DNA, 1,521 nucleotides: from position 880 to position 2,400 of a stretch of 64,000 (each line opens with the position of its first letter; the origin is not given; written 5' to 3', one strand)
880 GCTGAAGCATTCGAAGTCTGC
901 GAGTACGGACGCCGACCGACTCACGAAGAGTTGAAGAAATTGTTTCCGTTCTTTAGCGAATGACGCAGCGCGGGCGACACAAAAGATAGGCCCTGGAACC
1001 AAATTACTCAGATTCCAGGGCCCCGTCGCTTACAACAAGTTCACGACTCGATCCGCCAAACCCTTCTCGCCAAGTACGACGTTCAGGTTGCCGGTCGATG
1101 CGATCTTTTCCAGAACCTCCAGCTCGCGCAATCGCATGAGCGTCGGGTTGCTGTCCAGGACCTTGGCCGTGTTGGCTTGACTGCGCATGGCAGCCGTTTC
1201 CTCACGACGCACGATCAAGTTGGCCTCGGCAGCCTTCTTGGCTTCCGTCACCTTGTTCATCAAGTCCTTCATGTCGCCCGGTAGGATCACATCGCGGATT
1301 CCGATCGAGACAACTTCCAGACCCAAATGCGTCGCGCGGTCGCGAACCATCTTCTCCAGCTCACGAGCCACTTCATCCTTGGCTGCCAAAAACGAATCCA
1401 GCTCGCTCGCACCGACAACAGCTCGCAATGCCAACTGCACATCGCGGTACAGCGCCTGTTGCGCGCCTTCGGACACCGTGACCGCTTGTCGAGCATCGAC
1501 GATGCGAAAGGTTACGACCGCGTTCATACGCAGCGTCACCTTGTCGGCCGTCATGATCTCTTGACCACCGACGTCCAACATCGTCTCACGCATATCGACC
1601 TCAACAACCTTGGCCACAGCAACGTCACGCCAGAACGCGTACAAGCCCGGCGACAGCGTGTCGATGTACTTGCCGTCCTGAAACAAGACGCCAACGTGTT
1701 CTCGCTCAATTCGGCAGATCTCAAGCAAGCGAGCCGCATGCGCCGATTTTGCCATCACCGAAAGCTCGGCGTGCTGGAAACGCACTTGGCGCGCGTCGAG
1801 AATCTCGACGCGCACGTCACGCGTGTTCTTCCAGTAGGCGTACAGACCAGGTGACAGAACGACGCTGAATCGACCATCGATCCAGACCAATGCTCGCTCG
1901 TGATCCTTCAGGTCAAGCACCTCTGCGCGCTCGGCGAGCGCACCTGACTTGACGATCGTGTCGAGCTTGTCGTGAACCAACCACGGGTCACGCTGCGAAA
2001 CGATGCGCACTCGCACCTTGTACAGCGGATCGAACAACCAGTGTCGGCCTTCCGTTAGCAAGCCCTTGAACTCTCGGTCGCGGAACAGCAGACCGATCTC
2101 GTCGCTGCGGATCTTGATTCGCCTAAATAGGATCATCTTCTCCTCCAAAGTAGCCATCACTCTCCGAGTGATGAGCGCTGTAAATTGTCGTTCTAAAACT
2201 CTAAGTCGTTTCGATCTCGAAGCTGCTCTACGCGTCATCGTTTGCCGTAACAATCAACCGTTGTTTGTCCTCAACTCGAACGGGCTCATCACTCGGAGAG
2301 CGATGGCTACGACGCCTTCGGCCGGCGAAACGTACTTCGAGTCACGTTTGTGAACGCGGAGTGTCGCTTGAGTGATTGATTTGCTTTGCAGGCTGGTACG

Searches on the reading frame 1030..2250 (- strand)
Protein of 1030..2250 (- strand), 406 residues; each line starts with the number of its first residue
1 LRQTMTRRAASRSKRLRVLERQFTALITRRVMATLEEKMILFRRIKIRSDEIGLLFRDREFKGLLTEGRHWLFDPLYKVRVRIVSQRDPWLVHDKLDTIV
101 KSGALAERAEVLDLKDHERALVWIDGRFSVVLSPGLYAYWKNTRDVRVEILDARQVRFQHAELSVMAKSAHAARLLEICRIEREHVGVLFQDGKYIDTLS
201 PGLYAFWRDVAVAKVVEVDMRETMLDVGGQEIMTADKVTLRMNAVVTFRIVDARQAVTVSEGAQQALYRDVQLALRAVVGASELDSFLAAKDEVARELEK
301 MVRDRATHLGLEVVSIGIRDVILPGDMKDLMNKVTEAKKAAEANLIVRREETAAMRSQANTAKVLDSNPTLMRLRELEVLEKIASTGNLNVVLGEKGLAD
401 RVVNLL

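Call 105: search_protein_families(library=pfam, proteins=[window:1030-2250:-], max_evalue=0.00001)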
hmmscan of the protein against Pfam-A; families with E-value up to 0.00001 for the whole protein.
window:1030-2250:- (406 aa): 1 family
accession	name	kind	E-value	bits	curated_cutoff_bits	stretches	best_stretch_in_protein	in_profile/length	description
PF01145.31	Band_7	-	1.1e-27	97.7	23.6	1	181-351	3-175/176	SPFH domain / Band 7 family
